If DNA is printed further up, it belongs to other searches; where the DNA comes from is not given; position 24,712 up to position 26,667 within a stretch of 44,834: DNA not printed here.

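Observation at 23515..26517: GAF-SpoIIE phosphatase paired with a P-loop NTPase that has a transmembrane hairpin inside its NTPase core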

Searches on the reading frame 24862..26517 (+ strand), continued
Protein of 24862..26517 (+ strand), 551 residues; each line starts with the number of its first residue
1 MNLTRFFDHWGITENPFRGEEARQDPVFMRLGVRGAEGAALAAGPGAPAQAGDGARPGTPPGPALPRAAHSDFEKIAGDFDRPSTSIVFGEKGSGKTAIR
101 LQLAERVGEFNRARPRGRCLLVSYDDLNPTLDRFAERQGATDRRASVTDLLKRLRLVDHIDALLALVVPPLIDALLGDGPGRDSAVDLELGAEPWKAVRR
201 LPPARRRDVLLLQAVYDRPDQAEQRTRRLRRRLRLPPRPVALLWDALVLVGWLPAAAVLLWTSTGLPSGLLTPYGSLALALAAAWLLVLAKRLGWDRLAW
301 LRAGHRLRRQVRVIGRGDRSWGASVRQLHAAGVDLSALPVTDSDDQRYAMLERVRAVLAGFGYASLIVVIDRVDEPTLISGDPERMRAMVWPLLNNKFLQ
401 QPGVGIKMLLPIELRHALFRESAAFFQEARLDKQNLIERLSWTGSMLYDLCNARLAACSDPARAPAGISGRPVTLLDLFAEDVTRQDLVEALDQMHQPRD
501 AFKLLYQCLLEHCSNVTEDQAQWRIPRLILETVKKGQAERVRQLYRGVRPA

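Call 54: search_protein_families(library=ncbifam, proteins=[P0196, P0213, P0217, P0233, P0236, P0206, P0303, L022:6001-7497:+, L016:6001-7521:+, P0212], max_evalue=0.01)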
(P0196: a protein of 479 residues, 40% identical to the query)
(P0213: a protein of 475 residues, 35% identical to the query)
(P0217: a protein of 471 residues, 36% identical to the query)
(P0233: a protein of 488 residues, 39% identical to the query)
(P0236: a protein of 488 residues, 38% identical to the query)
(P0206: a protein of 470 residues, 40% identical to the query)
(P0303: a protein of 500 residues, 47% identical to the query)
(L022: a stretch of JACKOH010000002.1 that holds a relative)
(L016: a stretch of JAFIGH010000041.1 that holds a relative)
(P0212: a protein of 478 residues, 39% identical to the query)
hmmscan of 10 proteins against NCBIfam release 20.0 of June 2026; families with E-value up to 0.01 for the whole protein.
P0196 (479 aa): 2 families
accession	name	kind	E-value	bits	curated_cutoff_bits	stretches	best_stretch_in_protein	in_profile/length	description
NF053860.1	DS41_1_antiphage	equivalog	3.5e-31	108.7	370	1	63-473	26-378/448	anti-phage protein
NF047389.1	ATPase_Sll1717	subfamily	1.2e-18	67.4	75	2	272-477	154-362/454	P-loop ATPase, Sll1717 family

P0213 (475 aa): 2 families
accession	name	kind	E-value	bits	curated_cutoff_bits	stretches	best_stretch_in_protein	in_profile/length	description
NF053860.1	DS41_1_antiphage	equivalog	3.3e-25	89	370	1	13-389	1-306/448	anti-phage protein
NF047389.1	ATPase_Sll1717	subfamily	1.2e-12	47.7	75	2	19-114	1-82/454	P-loop ATPase, Sll1717 family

P0217 (471 aa): 2 families
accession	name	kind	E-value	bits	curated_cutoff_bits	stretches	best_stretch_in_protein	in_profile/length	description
NF053860.1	DS41_1_antiphage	equivalog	8.7e-31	107.4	370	1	48-439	34-351/448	anti-phage protein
NF047389.1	ATPase_Sll1717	subfamily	1.3e-16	60.8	75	1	41-453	21-340/454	P-loop ATPase, Sll1717 family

P0233 (488 aa): 2 families
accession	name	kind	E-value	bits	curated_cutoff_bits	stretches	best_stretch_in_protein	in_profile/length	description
NF053860.1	DS41_1_antiphage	equivalog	4.1e-31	108.4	370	2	138-442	86-346/448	anti-phage protein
NF047389.1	ATPase_Sll1717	subfamily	6.8e-14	51.8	75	2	284-484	168-371/454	P-loop ATPase, Sll1717 family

P0236 (488 aa): 2 families
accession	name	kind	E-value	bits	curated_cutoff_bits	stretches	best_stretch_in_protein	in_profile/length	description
NF053860.1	DS41_1_antiphage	equivalog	1.3e-24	87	370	2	138-445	86-348/448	anti-phage protein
NF047389.1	ATPase_Sll1717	subfamily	6.8e-08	32.1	75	1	56-89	30-56/454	P-loop ATPase, Sll1717 family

P0206 (470 aa): 2 families
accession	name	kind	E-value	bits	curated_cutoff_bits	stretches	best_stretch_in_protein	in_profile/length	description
NF053860.1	DS41_1_antiphage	equivalog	1.3e-25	90.3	370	1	42-420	25-342/448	anti-phage protein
NF047389.1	ATPase_Sll1717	subfamily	3.3e-07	29.8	75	0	270-426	169-330/454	P-loop ATPase, Sll1717 family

P0303 (500 aa): 2 families
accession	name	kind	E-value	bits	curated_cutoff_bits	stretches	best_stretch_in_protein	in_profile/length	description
NF053860.1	DS41_1_antiphage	equivalog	1.4e-29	103.3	370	1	13-488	3-373/448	anti-phage protein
NF047389.1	ATPase_Sll1717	subfamily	3.3e-15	56.2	75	2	17-106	1-75/454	P-loop ATPase, Sll1717 family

L022:6001-7497:+ (499 aa): 2 families
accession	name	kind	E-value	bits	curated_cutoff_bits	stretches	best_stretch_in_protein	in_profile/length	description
NF053860.1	DS41_1_antiphage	equivalog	6.2e-30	104.5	370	1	12-484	2-375/448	anti-phage protein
NF047389.1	ATPase_Sll1717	subfamily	2.1e-17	63.4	75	2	294-486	158-350/454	P-loop ATPase, Sll1717 family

L016:6001-7521:+ (507 aa): 2 families
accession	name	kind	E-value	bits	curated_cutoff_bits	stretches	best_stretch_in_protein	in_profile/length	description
NF053860.1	DS41_1_antiphage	equivalog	2.3e-29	102.7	370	2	298-473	190-354/448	anti-phage protein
NF047389.1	ATPase_Sll1717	subfamily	1.1e-16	61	75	2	273-473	134-332/454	P-loop ATPase, Sll1717 family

P0212 (478 aa): 2 families
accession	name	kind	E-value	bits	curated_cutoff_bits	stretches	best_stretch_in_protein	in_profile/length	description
NF053860.1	DS41_1_antiphage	equivalog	7e-21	74.7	370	2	294-455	192-355/448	anti-phage protein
NF047389.1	ATPase_Sll1717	subfamily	5.8e-11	42.2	75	1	262-449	114-331/454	P-loop ATPase, Sll1717 family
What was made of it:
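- On NCBIfam NF053860 DS41_1 anti-phage protein: 75-109 bits for ten other family members (call 54).
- On NCBIfam NF047389 P-loop ATPase, Sll1717 family: 30-67 bits in other members (call 54).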

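Call 59: search_protein_families(library=ncbifam, proteins=[L001:6520-7938:+, L011:4461-5954:+, L016:3571-5910:+, L024:3486-5975:+, L001:4155-6416:+, L002:10398-12764:-], max_evalue=0.00001)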
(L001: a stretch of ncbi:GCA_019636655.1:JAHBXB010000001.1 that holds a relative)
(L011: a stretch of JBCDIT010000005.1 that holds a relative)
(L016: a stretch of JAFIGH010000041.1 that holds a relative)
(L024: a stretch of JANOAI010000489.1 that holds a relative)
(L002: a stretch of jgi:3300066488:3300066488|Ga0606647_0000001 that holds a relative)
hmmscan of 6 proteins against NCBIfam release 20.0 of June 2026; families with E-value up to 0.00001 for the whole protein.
L001:6520-7938:+ (472 aa): 6 families
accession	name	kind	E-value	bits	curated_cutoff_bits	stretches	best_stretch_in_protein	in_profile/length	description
NF007088.0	PRK09542.1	equivalog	1.8e-132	442.6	618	1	3-463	9-450/456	phosphomannomutase/phosphoglucomutase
TIGR03990.1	Arch_GlmM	equivalog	1.7e-96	323.8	439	1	4-463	2-441/444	phosphoglucosamine mutase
NF011943.0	PRK15414.1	subfamily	5.7e-86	289.3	801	1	5-457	6-444/456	phosphomannomutase CpsG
NF046027.1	PhglucPhmanMutPgmG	equivalog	8.9e-82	275.2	600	1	6-464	10-448/460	phosphoglucomutase/phosphomannomutase PgmG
TIGR01455.1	glmM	equivalog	2.3e-53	181.5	447.55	1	48-463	37-437/442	phosphoglucosamine mutase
NF005737.0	PRK07564.1-1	equivalog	3.2e-06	26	378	0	179-286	204-306/543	alpha-D-glucose phosphate-specific phosphoglucomutase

L011:4461-5954:+ (497 aa): 6 families
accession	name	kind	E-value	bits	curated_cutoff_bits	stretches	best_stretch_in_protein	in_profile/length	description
NF007088.0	PRK09542.1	equivalog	2.6e-136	455.3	618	1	22-490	5-452/456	phosphomannomutase/phosphoglucomutase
TIGR03990.1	Arch_GlmM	equivalog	2.9e-100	336.2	439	1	27-488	2-441/444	phosphoglucosamine mutase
NF046027.1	PhglucPhmanMutPgmG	equivalog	1.6e-82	277.6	600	1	28-488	9-447/460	phosphoglucomutase/phosphomannomutase PgmG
NF011943.0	PRK15414.1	subfamily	1.6e-81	274.7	801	1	28-480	6-443/456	phosphomannomutase CpsG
TIGR01455.1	glmM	equivalog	1.6e-57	195.1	447.55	1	68-488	34-437/442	phosphoglucosamine mutase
NF005737.0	PRK07564.1-1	equivalog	1.7e-10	40.2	378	1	207-367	205-365/543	alpha-D-glucose phosphate-specific phosphoglucomutase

L016:3571-5910:+ (779 aa): 0 families

L024:3486-5975:+ (829 aa): 14 families
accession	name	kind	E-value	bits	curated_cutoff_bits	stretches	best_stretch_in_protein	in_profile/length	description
TIGR01007.1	eps_fam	subfamily_domain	5.6e-48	163.2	108.05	1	554-756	1-201/204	polysaccharide biosynthesis tyrosine autokinase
NF008568.0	PRK11519.1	equivalog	1.1e-40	139.6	1068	1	541-758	495-714/720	tyrosine-protein kinase Wzc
TIGR01005.1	eps_transp_fam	subfamily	8.9e-40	136.6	411.7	1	386-754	339-730/754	exopolysaccharide transport protein family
NF007350.0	PRK09841.1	equivalog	1.6e-38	132.3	1248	1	539-757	498-720/726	tyrosine-protein kinase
TIGR03018.1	pepcterm_TyrKin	hypoth_equivalog_domain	4.7e-34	117.5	230.65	1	542-717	1-184/207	XrtA-associated tyrosine autokinase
TIGR03029.1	EpsG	equivalog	7e-33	113.9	313.8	1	533-741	64-272/274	chain length determinant protein tyrosine kinase EpsG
TIGR01968.1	minD_bact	equivalog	2e-14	53.6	212.9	1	573-708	2-137/261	septum site-determining protein MinD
TIGR01969.1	minD_arch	subfamily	5.4e-14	52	201.75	1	574-745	2-171/251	cell division ATPase MinD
TIGR03007.1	pepcterm_ChnLen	equivalog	2.9e-11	42.3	278.85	1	28-540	7-477/498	XrtA system polysaccharide chain length determinant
TIGR03017.1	EpsF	equivalog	1.4e-08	33.9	422.75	1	333-523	252-443/444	chain length determinant protein EpsF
NF041546.1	ParA_partition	equivalog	9.8e-08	31.8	180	0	575-611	2-38/203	ParA family partition ATPase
NF041136.1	MrpORP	equivalog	1.5e-07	31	450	1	573-625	6-58/365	iron-sulfur cluster carrier protein MrpORP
TIGR03815.1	CpaE_hom_Actino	equivalog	3.6e-07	29.6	154.45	1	573-703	112-244/340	septum site-determining protein Ssd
NF008079.0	PRK10818.1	equivalog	7.5e-07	28.7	508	1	573-693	3-125/270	septum site-determining protein MinD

L001:4155-6416:+ (753 aa): 7 families
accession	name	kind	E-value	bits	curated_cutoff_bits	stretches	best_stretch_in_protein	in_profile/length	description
NF053712.1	repair_DEAH_YoaA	equivalog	4.6e-151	504.6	680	2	10-543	5-444/630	DNA repair helicase YoaA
NF005981.0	PRK08074.1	equivalog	3e-112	376.3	789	1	23-741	253-911/931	ATP-dependent DNA helicase DinG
NF008729.0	PRK11747.1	equivalog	1.4e-106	357.6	598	1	26-739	24-695/703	ATP-dependent DNA helicase DinG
TIGR01407.1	dinG_rel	hypoth_equivalog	7.1e-83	279.3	547.7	2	562-743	691-872/889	putative DnaQ family exonuclease/DinG family helicase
NF005569.0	PRK07246.1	equivalog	4.6e-38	131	794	2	562-746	626-805/820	bifunctional DnaQ family exonuclease/ATP-dependent helicase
TIGR03117.2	cas_csf4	equivalog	1.4e-29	102.9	400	2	556-731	605-785/800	type IV CRISPR-associated DEAD/DEAH-box helicase Csf4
TIGR00604.1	rad3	subfamily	1.1e-08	34.1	246.95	0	567-726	506-677/706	DNA repair helicase (rad3)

L002:10398-12764:- (788 aa): 15 families
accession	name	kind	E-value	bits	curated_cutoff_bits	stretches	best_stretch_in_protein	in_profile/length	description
TIGR01073.1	pcrA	equivalog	1e-220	734.9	911.2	1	21-784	1-724/725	DNA helicase PcrA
NF008743.0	PRK11773.1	equivalog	5.8e-185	616.7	965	1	18-787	3-720/720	DNA helicase II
TIGR01075.1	uvrD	equivalog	1.3e-178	595.5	1144.45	1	21-785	1-715/715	DNA helicase II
TIGR01074.1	rep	equivalog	1.8e-170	568.5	951.45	1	25-703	2-644/668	DNA helicase Rep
NF008172.0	PRK10919.1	equivalog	1.9e-136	456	1168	2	25-491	3-461/673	DNA helicase Rep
TIGR02785.1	addA_Gpos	equivalog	9.6e-54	182.7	707.65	3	184-324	338-482/1234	helicase-exonuclease AddAB subunit AddA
NF008276.0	PRK11054.1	equivalog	9.5e-44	149.9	543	2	187-357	392-550/684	DNA helicase IV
TIGR02784.1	addA_alphas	equivalog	4.2e-43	147.9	860.75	2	186-325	342-496/1138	double-strand break repair helicase AddA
TIGR00609.1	recB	equivalog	9.5e-41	139.9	696.05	2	194-334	333-464/1175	exodeoxyribonuclease V subunit beta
NF010485.0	PRK13909.1-2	equivalog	1e-33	116.7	650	2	191-423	288-524/909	RecB-like helicase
NF010487.0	PRK13909.1-4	equivalog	2e-29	102.5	759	2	193-413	287-516/924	RecB-like helicase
NF008128.0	PRK10876.1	equivalog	8.6e-15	53.5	1697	1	188-324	333-463/1181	exodeoxyribonuclease V subunit beta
NF041464.1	HelD_BACSU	equivalog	9.3e-14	50.3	419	1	228-411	544-712/779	RNA polymerase recycling motor HelD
NF010484.0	PRK13909.1-1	equivalog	1.1e-13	49.9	1074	1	42-89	10-57/945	RecB-like helicase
NF010486.0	PRK13909.1-3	equivalog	4.1e-12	45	1109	1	40-90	8-58/921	RecB-like helicase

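Call 60: find_encoding_contigs(protein=P0303, flank=7000, max_places=1)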
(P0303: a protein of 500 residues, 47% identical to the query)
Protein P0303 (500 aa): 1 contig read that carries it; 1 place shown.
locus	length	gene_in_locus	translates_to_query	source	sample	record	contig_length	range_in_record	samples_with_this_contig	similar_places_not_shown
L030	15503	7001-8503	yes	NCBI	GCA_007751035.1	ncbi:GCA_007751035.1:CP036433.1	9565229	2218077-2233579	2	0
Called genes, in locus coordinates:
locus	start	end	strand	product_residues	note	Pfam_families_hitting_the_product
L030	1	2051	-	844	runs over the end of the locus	PF07596:SBP_bac_10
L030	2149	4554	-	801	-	PF07596:SBP_bac_10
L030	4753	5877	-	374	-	-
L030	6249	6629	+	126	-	-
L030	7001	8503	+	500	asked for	-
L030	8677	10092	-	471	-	PF01425:Amidase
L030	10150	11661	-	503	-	PF00501:AMP-binding, PF13193:AMP-binding_C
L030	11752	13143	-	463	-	PF03448:MgtE_N, PF00571:CBS, PF01769:MgtE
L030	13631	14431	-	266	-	PF02463:SMC_N, PF13175:AAA_15 (weak), PF00005:ABC_tran, PF13304:AAA_21 (faint)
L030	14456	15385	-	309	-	PF00528:BPD_transp_1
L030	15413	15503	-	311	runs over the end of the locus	PF00528:BPD_transp_1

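Call 61: find_encoding_contigs(protein=P0311, flank=7000, max_places=1)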
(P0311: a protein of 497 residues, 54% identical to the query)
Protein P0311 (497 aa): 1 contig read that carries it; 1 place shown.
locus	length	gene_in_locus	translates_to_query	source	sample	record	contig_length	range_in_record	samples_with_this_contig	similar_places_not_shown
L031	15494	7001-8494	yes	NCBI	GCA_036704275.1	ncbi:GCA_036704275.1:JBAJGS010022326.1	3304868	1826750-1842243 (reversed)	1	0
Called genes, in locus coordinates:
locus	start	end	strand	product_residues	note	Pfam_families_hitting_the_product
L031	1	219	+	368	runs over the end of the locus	PF00561:Abhydrolase_1, PF12146:Hydrolase_4, PF12697:Abhydrolase_6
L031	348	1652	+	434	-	PF01408:GFO_IDH_MocA, PF22725:GFO_IDH_MocA_C3 (weak)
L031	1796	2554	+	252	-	PF01625:PMSR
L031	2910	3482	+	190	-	PF04542:Sigma70_r2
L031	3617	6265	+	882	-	PF00069:Pkinase, PF01636:APH (faint), PF07714:PK_Tyr_Ser-Thr, PF23598:LRR_14 (faint), PF13516:LRR_6 (faint)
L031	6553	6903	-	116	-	PF01042:Ribonuc_L-PSP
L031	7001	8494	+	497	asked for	-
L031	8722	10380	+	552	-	PF07774:EMC1_C (faint), PF13360:PQQ_2 (weak), PF13570:Beta-prop_ACSF4, PF13360:PQQ_2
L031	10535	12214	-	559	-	PF00817:IMS (weak)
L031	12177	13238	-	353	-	PF00154:RecA_N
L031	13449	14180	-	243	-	-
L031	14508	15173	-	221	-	PF00005:ABC_tran, PF02463:SMC_N (faint), PF13304:AAA_21 (faint)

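Call 62: find_encoding_contigs(protein=P0283, flank=7000, max_places=1)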
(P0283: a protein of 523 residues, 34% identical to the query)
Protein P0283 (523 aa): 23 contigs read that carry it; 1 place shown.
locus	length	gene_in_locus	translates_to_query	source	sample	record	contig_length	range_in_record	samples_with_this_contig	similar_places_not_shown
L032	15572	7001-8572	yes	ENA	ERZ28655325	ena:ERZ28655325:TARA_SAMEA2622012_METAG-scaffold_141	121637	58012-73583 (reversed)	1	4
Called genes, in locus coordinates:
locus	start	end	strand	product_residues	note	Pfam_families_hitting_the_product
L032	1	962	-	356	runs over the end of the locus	PF00356:LacI, PF00532:Peripla_BP_1 (weak), PF13377:Peripla_BP_3, PF13407:Peripla_BP_4 (faint)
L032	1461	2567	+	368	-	PF00356:LacI, PF00532:Peripla_BP_1, PF13377:Peripla_BP_3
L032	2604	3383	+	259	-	PF07963:N_methyl (weak), PF07596:SBP_bac_10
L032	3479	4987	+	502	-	PF13229:Beta_helix (faint)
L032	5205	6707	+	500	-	-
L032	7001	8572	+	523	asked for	-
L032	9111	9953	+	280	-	PF09694:Gcw_chp (weak)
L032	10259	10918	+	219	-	-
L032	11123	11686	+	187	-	PF07087:DUF1353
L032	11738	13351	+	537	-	-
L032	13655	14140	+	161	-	-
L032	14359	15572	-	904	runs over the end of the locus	PF00330:Aconitase, PF00694:Aconitase_C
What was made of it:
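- Tried and rejected: Nothing is shared across orders (calls 60-62).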

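Call 67: search_dna_similar(query=window:24862-26514:+, collection=plasmids, mode=protein, max_evalue=0.001, max_rows=15)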
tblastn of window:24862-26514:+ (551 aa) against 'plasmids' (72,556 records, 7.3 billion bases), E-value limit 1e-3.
No match.

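Call 68: search_dna_similar(query=window:24862-26514:+, collection=phages, mode=protein, max_evalue=0.001, max_rows=10)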
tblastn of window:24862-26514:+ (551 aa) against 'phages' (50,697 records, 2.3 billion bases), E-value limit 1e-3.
No match.
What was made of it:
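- No plasmid or phage homologue: calls 67, 68. There are no plasmid or phage copies (calls 67, 68).
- Tried and rejected: There were no plasmid or phage hits (calls 67, 68).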
